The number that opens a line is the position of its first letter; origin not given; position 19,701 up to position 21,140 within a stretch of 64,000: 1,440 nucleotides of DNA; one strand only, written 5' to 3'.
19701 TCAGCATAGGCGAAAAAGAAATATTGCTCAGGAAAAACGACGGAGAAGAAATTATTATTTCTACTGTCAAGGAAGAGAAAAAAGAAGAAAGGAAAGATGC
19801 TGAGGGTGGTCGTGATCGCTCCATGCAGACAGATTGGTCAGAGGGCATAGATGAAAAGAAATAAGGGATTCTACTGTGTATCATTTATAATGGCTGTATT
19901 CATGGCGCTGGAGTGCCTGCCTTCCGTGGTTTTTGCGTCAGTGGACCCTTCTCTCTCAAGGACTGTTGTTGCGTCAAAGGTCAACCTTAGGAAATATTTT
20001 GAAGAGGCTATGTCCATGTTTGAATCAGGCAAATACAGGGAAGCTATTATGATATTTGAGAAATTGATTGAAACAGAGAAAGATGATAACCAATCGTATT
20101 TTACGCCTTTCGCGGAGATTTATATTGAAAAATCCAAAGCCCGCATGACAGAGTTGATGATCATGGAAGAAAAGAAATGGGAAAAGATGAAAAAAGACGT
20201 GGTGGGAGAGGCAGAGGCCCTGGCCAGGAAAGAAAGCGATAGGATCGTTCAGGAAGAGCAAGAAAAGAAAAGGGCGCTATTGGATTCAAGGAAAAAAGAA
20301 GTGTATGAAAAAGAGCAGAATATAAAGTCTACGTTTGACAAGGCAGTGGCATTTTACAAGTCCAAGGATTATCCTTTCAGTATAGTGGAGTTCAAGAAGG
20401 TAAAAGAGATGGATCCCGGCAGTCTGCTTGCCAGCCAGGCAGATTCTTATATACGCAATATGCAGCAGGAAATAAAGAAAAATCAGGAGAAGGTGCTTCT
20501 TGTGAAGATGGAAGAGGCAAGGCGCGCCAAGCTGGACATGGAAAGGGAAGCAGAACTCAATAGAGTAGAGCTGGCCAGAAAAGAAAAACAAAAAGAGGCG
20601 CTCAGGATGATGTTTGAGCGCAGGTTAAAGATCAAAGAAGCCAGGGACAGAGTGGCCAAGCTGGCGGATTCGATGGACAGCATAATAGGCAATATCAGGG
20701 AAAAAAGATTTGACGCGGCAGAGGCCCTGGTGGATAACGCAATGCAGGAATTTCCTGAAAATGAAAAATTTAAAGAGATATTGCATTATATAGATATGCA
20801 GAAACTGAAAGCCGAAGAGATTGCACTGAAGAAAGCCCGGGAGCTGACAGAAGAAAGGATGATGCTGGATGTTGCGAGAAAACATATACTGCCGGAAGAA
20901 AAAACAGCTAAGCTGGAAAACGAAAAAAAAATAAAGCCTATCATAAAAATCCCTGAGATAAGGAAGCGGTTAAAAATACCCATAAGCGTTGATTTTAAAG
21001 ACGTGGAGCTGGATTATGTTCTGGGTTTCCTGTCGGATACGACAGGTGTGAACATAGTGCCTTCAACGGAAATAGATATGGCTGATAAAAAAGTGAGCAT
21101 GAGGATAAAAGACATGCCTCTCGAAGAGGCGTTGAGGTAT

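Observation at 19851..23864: Two tandem paralogous secretins, the first with a ~400-aa coiled-coil/TPR N-terminal extension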

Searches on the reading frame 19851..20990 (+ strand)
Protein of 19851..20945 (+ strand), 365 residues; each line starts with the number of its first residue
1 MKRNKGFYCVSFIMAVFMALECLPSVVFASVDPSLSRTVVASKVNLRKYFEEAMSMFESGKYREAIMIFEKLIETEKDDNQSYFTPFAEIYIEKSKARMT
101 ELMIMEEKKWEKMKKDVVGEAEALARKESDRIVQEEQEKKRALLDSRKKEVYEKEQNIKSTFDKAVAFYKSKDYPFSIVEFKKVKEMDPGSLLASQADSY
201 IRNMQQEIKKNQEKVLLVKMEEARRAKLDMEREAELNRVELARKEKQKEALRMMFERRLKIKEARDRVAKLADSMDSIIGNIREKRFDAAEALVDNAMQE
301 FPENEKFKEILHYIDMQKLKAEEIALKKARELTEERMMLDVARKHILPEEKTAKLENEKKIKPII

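Call 28: search_solved_structures(query=window:19851-20945:+, max_evalue=1)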
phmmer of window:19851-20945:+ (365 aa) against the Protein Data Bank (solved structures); distinct sequences matched with E-value up to 1: 19.
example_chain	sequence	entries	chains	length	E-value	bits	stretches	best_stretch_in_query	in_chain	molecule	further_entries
9qhb_A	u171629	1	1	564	2.4e-08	37.2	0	162-196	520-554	Engineered tetratricopeptide repeat protein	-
8bu0_A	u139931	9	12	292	1.1e-06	31.8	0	162-194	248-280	Consensus tetratricopeptide repeat protein | Crystal structure of an 8-repeat consensus TPR superhelix with Zinc. | Monomer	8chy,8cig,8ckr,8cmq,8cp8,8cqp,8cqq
9qhc_A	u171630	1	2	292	3.7e-06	30.1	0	162-196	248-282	Engineered tetratricopeptide repeat protein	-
3kd7_A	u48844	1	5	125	0.00011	25.2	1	156-196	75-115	CTPR390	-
8ch0_A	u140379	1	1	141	0.00038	23.4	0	162-192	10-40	Consensus tetratricopeptide repeat protein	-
1na0_A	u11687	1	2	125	0.00047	23.1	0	158-196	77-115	designed protein CTPR3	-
2fo7_A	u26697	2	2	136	0.00049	23.1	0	162-192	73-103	SYNTHETIC CONSENSUS TPR PROTEIN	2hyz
6vfh_A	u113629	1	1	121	0.012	18.5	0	158-196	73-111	T33_dn10A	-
6v8e_A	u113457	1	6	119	0.014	18.3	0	158-196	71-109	Designed protein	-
6vfi_B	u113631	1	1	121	0.014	18.3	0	158-194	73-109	O43_dn18B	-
2fbn_A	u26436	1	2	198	0.017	18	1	94-257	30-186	70 kDa peptidylprolyl isomerase, putative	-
1na3_A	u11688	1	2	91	0.019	17.9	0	158-196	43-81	designed protein CTPR2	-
5hrz_A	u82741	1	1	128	0.063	16.1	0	157-196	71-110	TPR domain protein 1na0C3_3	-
2kck_A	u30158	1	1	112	0.086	15.7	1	45-131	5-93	TPR repeat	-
2avp_A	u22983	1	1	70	0.096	15.5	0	162-192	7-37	synthetic consensus TPR protein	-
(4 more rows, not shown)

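Call 34: predict_structure(alignment_id=A2)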
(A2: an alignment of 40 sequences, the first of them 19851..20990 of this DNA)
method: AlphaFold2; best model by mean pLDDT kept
length: 380 residues; sequences in the alignment: 40
mean_pLDDT: 80.0   pTM: 0.49
mean pLDDT of the five models: 80.0, 78.1, 77.4, 77.4, 76.0
residues with pLDDT >= 90: 131; 70-90: 165; 50-70: 41; < 50: 43
segments of 3 or more residues with pLDDT < 50: 23-37, 350-361, 370-380
pLDDT, mean of each block of 10 residues (from residue 1): 60 71 43 47 75 91 92 87 87 93 90 90 88 85 87 90 92 90 88 89 83 55 75 88 91 89 89 91 89 90 85 91 90 87 68 45 52 44
secondary structure, 60 per line:
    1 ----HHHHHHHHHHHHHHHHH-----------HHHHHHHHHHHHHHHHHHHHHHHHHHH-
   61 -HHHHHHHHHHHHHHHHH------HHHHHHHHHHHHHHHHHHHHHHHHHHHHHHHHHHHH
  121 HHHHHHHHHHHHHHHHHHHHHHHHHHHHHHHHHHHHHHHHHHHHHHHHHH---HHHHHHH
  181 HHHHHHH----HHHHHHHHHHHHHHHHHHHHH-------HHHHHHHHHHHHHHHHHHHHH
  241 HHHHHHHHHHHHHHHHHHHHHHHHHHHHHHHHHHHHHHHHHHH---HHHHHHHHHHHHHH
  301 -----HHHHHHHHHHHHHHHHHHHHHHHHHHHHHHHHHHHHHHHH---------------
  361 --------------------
elements in order: H5-21 H33-59 H62-78 H85-170 H174-187 H192-212 H220-283 H287-300 H306-345

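Call 38: fold_search(model_id=the predicted structure, library=pdb)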
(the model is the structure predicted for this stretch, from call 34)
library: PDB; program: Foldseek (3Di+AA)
matches with E <= 10: 627; with E <= 0.001: 0
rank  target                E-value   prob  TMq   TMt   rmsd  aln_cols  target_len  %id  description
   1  5efr                  3.5e-03  0.98  0.14  0.13  46.0       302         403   16  Crystal Structure of a BamA-BamD fusion (released 2016-01-27)
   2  3qky                  3.9e-03  0.97  0.14  0.21  44.6       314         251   15  Crystal structure of Rhodothermus marinus BamD (released 2011-04-20)
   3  2y4t_B                5.6e-03  0.97  0.16  0.14  36.8       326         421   12  Crystal structure of the human co-chaperone P58(IPK) (released 2011-08-10)
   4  3ieg_A                7.2e-03  0.97  0.16  0.17  44.4       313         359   15  Crystal Structure of P58(IPK) TPR Domain at 2.5 A (released 2010-03-31)
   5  7kw7_E                1.2e-02  0.91  0.13  0.15  36.1       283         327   12  Atomic cryoEM structure of Hsp90-Hsp70-Hop-GR (released 2021-12-08)
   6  2y4u                  1.4e-02  0.82  0.15  0.14  38.3       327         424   14  Crystal structure of human P58(IPK) in space group P312 (released 2011-08-10)
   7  2y4t_A                2.2e-02  0.89  0.16  0.14  35.7       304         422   12  Crystal structure of the human co-chaperone P58(IPK) (released 2011-08-10)
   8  9n2d_F                3.3e-02  0.87  0.15  0.23  37.6       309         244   14  Cryo-EM structure of an extended F. johnsoniae BAM complex, composite map (released 2025-07-09)
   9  3uq3_A                4.8e-02  0.85  0.14  0.21  36.7       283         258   13  TPR2AB-domain:pHSP90-complex of yeast Sti1 (released 2012-01-18)
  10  1na0_A                5.9e-02  0.99  0.13  0.40  41.8       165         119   14  Design of Stable alpha-Helical Arrays from an Idealized TPR Motif (released 2003-06-03)
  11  1qz2_A                5.9e-02  0.94  0.14  0.18  39.6       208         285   18  Crystal Structure of FKBP52 C-terminal Domain complex with the C-terminal peptide MEEVD of Hsp90 (released 2004-06-22)
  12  1ihg                  6.2e-02  0.98  0.15  0.16  43.2       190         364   15  Bovine Cyclophilin 40, monoclinic form (released 2001-05-16)
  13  9qhc_A                6.5e-02  0.80  0.15  0.20  43.4       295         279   15  Crystal structure of 8-repeat CTPR protein with eliminated coordination sites (released 2025-10-22)
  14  8j07_d3               6.9e-02  0.72  0.15  0.13  44.5       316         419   12  96nm repeat of human respiratory doublet microtubule and associated axonemal complexes (released 2023-07-26)
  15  7rdr_A                7.3e-02  0.28  0.13  0.11  43.1       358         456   12  Circular tandem repeat protein with novel repeat topology and enhanced subunit contact surfaces (released 2021-09-01)
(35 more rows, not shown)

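Call 61: find_homologous_proteins(query=window:19941-20945:+, max_evalue=0.001)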
Query window:19941-20945:+ (335 aa): 4 proteins with E <= 0.001 among 7773 candidates.
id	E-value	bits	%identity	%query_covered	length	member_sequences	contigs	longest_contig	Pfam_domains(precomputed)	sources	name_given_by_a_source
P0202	1.7e-130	453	65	100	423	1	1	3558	PF07719.24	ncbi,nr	ncbi:MAG: hypothetical protein Q8N76_01705, partial [Candidatus Omnitrophota bacterium]|nr:hypotheti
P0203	2.3e-79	285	61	68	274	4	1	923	PF07719.24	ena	-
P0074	9.4e-50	188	72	37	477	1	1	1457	PF03958.23,PF00263.27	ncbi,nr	ncbi:MAG: hypothetical protein Q8N76_07135, partial [Candidatus Omnitrophota bacterium]|nr:hypotheti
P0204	6.8e-21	93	73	22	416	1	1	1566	PF14319.12,PF04986.19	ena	-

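Call 67: search_protein_representatives(protein=window:19941-20945:+)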
Query: 335 residues. Proteins with E-value up to 0.001 (for the whole library): 45; up to 1e-10: 14; up to 1e-30: 6. The best 45 are listed.
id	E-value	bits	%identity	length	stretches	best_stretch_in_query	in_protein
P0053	1.0e-89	317.5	53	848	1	5-335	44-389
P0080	1.6e-67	244.7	44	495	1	7-335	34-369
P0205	1.2e-50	189.3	66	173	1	1-143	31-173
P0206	3.3e-41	158.4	39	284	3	77-231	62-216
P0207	2.7e-40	155.4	55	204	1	3-155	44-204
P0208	9.3e-36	140.5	36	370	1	76-335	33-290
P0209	3.5e-16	76.3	41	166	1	63-220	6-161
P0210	4.3e-14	69.4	51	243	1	15-90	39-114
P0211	3.2e-12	63.3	29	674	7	136-178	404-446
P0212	4.9e-12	62.7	34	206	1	14-186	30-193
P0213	1.9e-11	60.7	32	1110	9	100-228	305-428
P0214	2.4e-11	60.4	45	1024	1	12-129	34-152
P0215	4.7e-11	59.4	47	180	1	15-88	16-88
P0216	4.9e-11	59.4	28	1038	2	19-321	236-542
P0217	1.6e-10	57.7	26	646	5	108-189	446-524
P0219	5.9e-09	52.5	28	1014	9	17-203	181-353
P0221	1.0e-08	51.8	31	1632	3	16-203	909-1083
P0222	1.3e-08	51.4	28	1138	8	110-162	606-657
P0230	4.1e-06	43.2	31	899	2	16-195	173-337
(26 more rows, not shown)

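Call 70: search_protein_families(library=pfam, proteins=[P0211, P0213, P0214, P0216, P0217, P0219, P0221, P0222, P0230], max_evalue=0.0001)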
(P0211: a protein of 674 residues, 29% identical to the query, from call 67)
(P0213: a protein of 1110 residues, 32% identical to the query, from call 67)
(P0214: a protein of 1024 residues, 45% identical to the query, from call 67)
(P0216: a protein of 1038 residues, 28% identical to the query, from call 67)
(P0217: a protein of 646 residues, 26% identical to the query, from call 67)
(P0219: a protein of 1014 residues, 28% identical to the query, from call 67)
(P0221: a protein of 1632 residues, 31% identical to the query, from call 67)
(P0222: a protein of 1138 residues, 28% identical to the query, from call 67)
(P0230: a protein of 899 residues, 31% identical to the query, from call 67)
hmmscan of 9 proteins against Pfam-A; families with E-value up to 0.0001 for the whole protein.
P0211 (674 aa): 6 families
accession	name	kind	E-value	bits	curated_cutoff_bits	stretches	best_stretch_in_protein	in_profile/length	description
PF18129.7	SH3_12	-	1e-18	67.5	26.2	0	141-170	5-29/69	Xrn1 SH3-like domain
PF22501.1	DUF6991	-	2.2e-14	53.7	26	0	157-193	25-61/66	Domain of unknown function (DUF6991)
PF11515.14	Cul7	-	1.9e-10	41.4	25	0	275-301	20-46/78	Mouse development and cellular proliferation protein Cullin-7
PF22704.2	CBM13-like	-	2.6e-10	40.7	30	0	42-62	53-73/82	Alpha-galactosidase, CBM13 domain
PF14210.11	DUF4322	-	2.1e-06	28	27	0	75-96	15-36/66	Domain of unknown function (DUF4322)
PF19425.4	Csd3_N2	-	5.4e-06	26.8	27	0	82-96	42-56/122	Csd3 second domain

P0213 (1110 aa): 19 families
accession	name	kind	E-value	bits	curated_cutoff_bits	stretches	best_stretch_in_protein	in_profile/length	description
PF07719.23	TPR_2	-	2.1e-84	271.2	27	3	404-435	3-34/34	Tetratricopeptide repeat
PF00515.34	TPR_1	-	1.2e-58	193.1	27.8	3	405-435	4-34/34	Tetratricopeptide repeat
PF13414.12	TPR_11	-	4.8e-55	183.4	26.8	1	409-444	1-36/42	TPR repeat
PF14559.12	TPR_19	-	3.3e-41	139.9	25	0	926-974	2-50/68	Tetratricopeptide repeat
PF13432.12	TPR_16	-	1.8e-38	131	32.7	0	407-451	2-46/65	Tetratricopeptide repeat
PF13428.12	TPR_14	-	1.3e-36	121.7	23.5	0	406-445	5-44/44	Tetratricopeptide repeat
PF13181.12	TPR_8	-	1.8e-35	118.5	25.7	1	405-435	4-34/34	Tetratricopeptide repeat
PF13174.12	TPR_6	-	2e-26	91.2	26.3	0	917-947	2-32/33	Tetratricopeptide repeat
PF12895.13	ANAPC3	-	2.4e-21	76.2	27.2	0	405-456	26-76/82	Anaphase-promoting complex, cyclosome, subunit 3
PF23914.1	TPR_CcmH_CycH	-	8.9e-21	74.8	42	0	266-367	56-154/158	Cytochrome c-type biogenesis protein H TPR domain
PF13371.12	TPR_9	-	8.2e-20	71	35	0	777-816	30-68/73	Tetratricopeptide repeat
PF13424.12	TPR_12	-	1.6e-16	60.7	30.1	0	744-805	13-74/77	Tetratricopeptide repeat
PF24575.1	TPR_Slam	-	3.6e-16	59.9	35.2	0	253-297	40-84/104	Surface lipoprotein assembly modifier, N-terminal TPR repeats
PF13176.12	TPR_7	-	1.6e-12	46.9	27.9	0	263-294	2-35/36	Tetratricopeptide repeat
PF23558.1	TPR_P4H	-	2.3e-12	47.3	27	0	923-960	50-87/91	Prolyl 4-hydroxylase peptide-substrate-binding domain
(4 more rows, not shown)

P0214 (1024 aa): 4 families
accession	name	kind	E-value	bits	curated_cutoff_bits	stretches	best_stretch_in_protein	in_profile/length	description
PF17210.9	SdrD_B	-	9.1e-18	64.9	29.7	1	919-983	5-70/112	SdrD B-like domain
PF07833.16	Cu_amine_oxidN1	-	2.9e-11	43.7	24.2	1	184-291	1-107/108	Copper amine oxidase N-terminal domain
PF13620.12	CarboxypepD_reg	-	2e-07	31.7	32.3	0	932-972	8-52/82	Carboxypeptidase regulatory-like domain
PF13715.12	CarbopepD_reg_2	-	2.3e-05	24.8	32.2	0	932-973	7-49/88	CarboxypepD_reg-like domain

P0216 (1038 aa): 16 families
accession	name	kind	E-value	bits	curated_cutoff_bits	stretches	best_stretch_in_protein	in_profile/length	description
PF00263.26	Secretin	-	3.4e-38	131.3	27.5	1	839-1020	2-168/169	Bacterial type II and III secretion system protein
PF07719.23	TPR_2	-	1.1e-22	78.7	27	1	124-155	3-34/34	Tetratricopeptide repeat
PF14559.12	TPR_19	-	3e-16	59.9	25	0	132-175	1-44/68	Tetratricopeptide repeat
PF00515.34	TPR_1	-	3.2e-16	58.8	27.8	1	123-155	2-34/34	Tetratricopeptide repeat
PF13432.12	TPR_16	-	8.3e-16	58.5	32.7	0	126-176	1-51/65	Tetratricopeptide repeat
PF13428.12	TPR_14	-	1.4e-14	53.6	23.5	0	125-160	4-39/44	Tetratricopeptide repeat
PF13181.12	TPR_8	-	3e-13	49.2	25.7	0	339-370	2-33/34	Tetratricopeptide repeat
PF13414.12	TPR_11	-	8.2e-10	38.7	26.8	0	345-377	1-33/42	TPR repeat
PF14853.12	Fis1_TPR_C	-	4.7e-09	36.7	25.3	0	476-500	15-39/53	Fis1 C-terminal tetratricopeptide repeat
PF07660.19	STN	-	1.5e-08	34.7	28.4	1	622-656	15-49/52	Secretin and TonB N terminus short domain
PF13174.12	TPR_6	-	3.8e-08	33.9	26.3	0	124-154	2-32/33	Tetratricopeptide repeat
PF13424.12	TPR_12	-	2.3e-07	31.3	30.1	0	121-150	44-73/77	Tetratricopeptide repeat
PF14863.12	Alkyl_sulf_dimr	-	1.5e-06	29.1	26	0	124-179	71-126/139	Alkyl sulfatase dimerisation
PF03958.22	Secretin_N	-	2.7e-06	27.9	28.2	1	706-755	13-67/69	Bacterial type II/III secretion system short domain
PF13371.12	TPR_9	-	5.6e-06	26.7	35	0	117-159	24-66/73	Tetratricopeptide repeat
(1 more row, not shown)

P0217 (646 aa): 10 families
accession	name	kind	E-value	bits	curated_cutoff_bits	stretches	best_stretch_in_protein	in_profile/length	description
PF07719.23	TPR_2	-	1.4e-25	87.7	27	0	50-76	1-27/34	Tetratricopeptide repeat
PF13174.12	TPR_6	-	2e-18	66.2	26.3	0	51-76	1-26/33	Tetratricopeptide repeat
PF00515.34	TPR_1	-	4.6e-13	48.8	27.8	0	50-75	1-26/34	Tetratricopeptide repeat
PF14853.12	Fis1_TPR_C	-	5.2e-10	39.8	25.3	0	114-163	2-50/53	Fis1 C-terminal tetratricopeptide repeat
PF13432.12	TPR_16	-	1e-08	35.9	32.7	0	180-213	21-57/65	Tetratricopeptide repeat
PF13424.12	TPR_12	-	1.5e-06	28.8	30.1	0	49-75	2-28/77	Tetratricopeptide repeat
PF13525.12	YfiO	-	2e-06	28.2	25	0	49-82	4-37/203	Outer membrane lipoprotein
PF14863.12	Alkyl_sulf_dimr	-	1.6e-05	25.7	26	0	398-449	71-122/139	Alkyl sulfatase dimerisation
PF14559.12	TPR_19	-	2.6e-05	24.9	25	0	476-503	1-28/68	Tetratricopeptide repeat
PF23558.1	TPR_P4H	-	9.4e-05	22.9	27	0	399-435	45-81/91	Prolyl 4-hydroxylase peptide-substrate-binding domain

P0219 (1014 aa): 8 families
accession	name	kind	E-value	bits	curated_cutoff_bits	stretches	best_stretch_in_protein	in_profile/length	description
PF07719.23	TPR_2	-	7.9e-45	147.7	27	0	375-404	5-34/34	Tetratricopeptide repeat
PF13174.12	TPR_6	-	3.4e-19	68.6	26.3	0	286-312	3-29/33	Tetratricopeptide repeat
PF13432.12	TPR_16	-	9.5e-17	61.6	32.7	0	663-697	2-36/65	Tetratricopeptide repeat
PF14559.12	TPR_19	-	1.3e-15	57.9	25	0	73-102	2-31/68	Tetratricopeptide repeat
PF00515.34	TPR_1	-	4.4e-15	55.2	27.8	0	661-691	4-34/34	Tetratricopeptide repeat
PF13428.12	TPR_14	-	3.6e-10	39.9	23.5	0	661-697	4-40/44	Tetratricopeptide repeat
PF13424.12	TPR_12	-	4.7e-08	33.6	30.1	0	647-687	34-74/77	Tetratricopeptide repeat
PF12895.13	ANAPC3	-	1.7e-05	25.4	27.2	0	719-753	25-58/82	Anaphase-promoting complex, cyclosome, subunit 3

P0221 (1632 aa): 11 families
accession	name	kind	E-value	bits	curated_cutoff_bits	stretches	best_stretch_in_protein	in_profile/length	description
PF00263.26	Secretin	-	1.2e-39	136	27.5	1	1435-1619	1-168/169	Bacterial type II and III secretion system protein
PF07719.23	TPR_2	-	1.7e-33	112.3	27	1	43-76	1-34/34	Tetratricopeptide repeat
PF00515.34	TPR_1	-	2.3e-24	84.6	27.8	2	912-940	4-32/34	Tetratricopeptide repeat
PF13181.12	TPR_8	-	8.5e-17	60.3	25.7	0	912-940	4-32/34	Tetratricopeptide repeat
PF13414.12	TPR_11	-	2.4e-15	56.4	26.8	0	1013-1044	1-32/42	TPR repeat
PF13174.12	TPR_6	-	1.5e-07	32.1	26.3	0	1083-1110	1-28/33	Tetratricopeptide repeat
PF07660.19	STN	-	2.4e-07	30.9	28.4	1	1221-1257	13-49/52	Secretin and TonB N terminus short domain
PF14853.12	Fis1_TPR_C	-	1.3e-06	28.9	25.3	1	46-91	4-49/53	Fis1 C-terminal tetratricopeptide repeat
PF13176.12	TPR_7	-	1e-05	25.7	27.9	0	1084-1116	1-35/36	Tetratricopeptide repeat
PF13432.12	TPR_16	-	2.8e-05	24.9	32.7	0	47-83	1-37/65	Tetratricopeptide repeat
PF13428.12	TPR_14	-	5e-05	24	23.5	0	1085-1122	4-41/44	Tetratricopeptide repeat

P0222 (1138 aa): 19 families
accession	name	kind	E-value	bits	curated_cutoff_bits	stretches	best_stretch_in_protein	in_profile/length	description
PF00515.34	TPR_1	-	8.2e-112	361.4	27.8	12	898-928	4-34/34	Tetratricopeptide repeat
PF07719.23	TPR_2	-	1.5e-93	299.8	27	9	898-928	4-34/34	Tetratricopeptide repeat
PF13414.12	TPR_11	-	1.3e-82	271.6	26.8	12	902-942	1-41/42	TPR repeat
PF13181.12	TPR_8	-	1.3e-66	215.6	25.7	0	898-928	4-34/34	Tetratricopeptide repeat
PF13371.12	TPR_9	-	1.3e-54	182.6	35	4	802-862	4-64/73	Tetratricopeptide repeat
PF13431.12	TPR_17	-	2.4e-53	174.4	24.4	0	986-1017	2-33/34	Tetratricopeptide repeat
PF13432.12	TPR_16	-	2.6e-47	159.3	32.7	4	900-962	2-64/65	Tetratricopeptide repeat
PF13424.12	TPR_12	-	6.6e-47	158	30.1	2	728-789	6-75/77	Tetratricopeptide repeat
PF10516.15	SHNi-TPR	-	4.7e-26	90.5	21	0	671-690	15-34/38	SHNi-TPR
PF14559.12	TPR_19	-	3.6e-25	88.5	25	0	975-1016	3-44/68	Tetratricopeptide repeat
PF12895.13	ANAPC3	-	6.9e-23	81.2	27.2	1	976-1047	2-72/82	Anaphase-promoting complex, cyclosome, subunit 3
PF13174.12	TPR_6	-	9.8e-23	79.6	26.3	0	934-961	5-32/33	Tetratricopeptide repeat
PF13428.12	TPR_14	-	3.1e-20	71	23.5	0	1000-1036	4-40/44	Tetratricopeptide repeat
PF13374.12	TPR_10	-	1.2e-19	70.1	27.5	0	760-789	3-32/42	Tetratricopeptide repeat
PF23914.1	TPR_CcmH_CycH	-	2.7e-16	60.2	42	0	891-1000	46-158/158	Cytochrome c-type biogenesis protein H TPR domain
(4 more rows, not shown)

P0230 (899 aa): 11 families
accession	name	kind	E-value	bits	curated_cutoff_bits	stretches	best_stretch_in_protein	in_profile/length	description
PF00263.26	Secretin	-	6e-39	133.8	27.5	1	701-885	1-168/169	Bacterial type II and III secretion system protein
PF07719.23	TPR_2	-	8.3e-18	63.4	27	1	94-122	6-34/34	Tetratricopeptide repeat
PF00515.34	TPR_1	-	2.7e-13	49.6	27.8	1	174-204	2-32/34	Tetratricopeptide repeat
PF13414.12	TPR_11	-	2.2e-10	40.5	26.8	0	96-125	1-30/42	TPR repeat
PF13428.12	TPR_14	-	1.8e-09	37.8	23.5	0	175-209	3-38/44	Tetratricopeptide repeat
PF13432.12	TPR_16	-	2.4e-09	37.9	32.7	0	93-125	1-33/65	Tetratricopeptide repeat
PF13181.12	TPR_8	-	4.7e-09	36.1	25.7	0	176-204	4-32/34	Tetratricopeptide repeat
PF07660.19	STN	-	1e-06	28.9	28.4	1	487-523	12-49/52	Secretin and TonB N terminus short domain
PF13174.12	TPR_6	-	1.4e-06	29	26.3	0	274-302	4-32/33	Tetratricopeptide repeat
PF13371.12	TPR_9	-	3.9e-06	27.2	35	0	172-204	28-60/73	Tetratricopeptide repeat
PF13424.12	TPR_12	-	1.8e-05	25.3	30.1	0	154-202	26-74/77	Tetratricopeptide repeat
